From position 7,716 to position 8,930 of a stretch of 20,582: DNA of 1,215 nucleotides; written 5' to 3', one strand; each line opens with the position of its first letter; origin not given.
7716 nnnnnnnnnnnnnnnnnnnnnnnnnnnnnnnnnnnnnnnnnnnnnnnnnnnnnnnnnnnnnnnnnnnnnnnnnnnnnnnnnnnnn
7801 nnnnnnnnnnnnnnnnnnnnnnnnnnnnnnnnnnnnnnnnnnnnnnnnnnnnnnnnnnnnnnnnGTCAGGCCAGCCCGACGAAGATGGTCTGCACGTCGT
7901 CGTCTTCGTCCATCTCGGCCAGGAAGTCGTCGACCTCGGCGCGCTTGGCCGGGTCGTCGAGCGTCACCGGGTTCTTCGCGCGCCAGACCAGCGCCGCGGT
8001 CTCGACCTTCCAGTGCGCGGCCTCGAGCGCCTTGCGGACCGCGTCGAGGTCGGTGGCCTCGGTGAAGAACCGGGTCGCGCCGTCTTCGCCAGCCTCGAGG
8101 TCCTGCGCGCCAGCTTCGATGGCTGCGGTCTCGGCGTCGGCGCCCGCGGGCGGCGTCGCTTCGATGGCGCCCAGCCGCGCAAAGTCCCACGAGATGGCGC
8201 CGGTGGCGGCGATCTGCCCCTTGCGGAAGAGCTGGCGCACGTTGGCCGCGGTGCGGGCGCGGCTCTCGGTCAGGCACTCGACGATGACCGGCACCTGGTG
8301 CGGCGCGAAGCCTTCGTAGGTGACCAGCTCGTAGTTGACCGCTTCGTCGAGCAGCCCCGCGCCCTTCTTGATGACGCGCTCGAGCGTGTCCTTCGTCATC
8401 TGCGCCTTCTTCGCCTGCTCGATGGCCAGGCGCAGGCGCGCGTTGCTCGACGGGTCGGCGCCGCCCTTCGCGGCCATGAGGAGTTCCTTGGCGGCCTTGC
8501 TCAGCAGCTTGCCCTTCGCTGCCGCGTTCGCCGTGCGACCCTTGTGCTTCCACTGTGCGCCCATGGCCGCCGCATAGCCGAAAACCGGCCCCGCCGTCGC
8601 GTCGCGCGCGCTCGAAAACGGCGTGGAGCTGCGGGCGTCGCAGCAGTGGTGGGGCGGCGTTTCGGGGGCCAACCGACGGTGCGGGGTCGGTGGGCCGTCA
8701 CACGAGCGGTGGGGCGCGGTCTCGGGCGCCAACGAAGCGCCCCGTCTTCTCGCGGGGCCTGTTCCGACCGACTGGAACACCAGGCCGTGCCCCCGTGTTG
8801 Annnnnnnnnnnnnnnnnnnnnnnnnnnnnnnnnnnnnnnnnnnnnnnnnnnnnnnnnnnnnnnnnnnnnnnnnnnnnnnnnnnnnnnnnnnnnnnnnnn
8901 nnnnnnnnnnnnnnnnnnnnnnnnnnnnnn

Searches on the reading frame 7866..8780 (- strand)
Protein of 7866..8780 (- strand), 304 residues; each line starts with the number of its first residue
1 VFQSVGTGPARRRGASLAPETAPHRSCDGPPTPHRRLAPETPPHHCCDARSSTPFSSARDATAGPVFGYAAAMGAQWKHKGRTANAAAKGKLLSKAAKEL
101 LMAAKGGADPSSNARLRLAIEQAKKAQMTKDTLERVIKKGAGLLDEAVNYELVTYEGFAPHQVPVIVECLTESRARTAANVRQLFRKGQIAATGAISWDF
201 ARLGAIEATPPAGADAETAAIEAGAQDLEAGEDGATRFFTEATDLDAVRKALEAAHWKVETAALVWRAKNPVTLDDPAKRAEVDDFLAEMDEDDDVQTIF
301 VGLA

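Call 57: search_protein_families(library=pfam, proteins=[window:7866-8780:-], max_evalue=0.001)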
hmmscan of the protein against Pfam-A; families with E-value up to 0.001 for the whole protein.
window:7866-8780:- (304 aa): 2 families
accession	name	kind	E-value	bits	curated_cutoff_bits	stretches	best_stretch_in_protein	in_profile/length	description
PF01709.26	Transcrip_reg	-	1.4e-39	135.9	27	1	150-300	1-157/160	TACO1/YebC second and third domain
PF20772.2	TACO1_YebC_N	-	1.6e-20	73.8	36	1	80-142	8-72/73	TACO1/YebC protein N-terminal domain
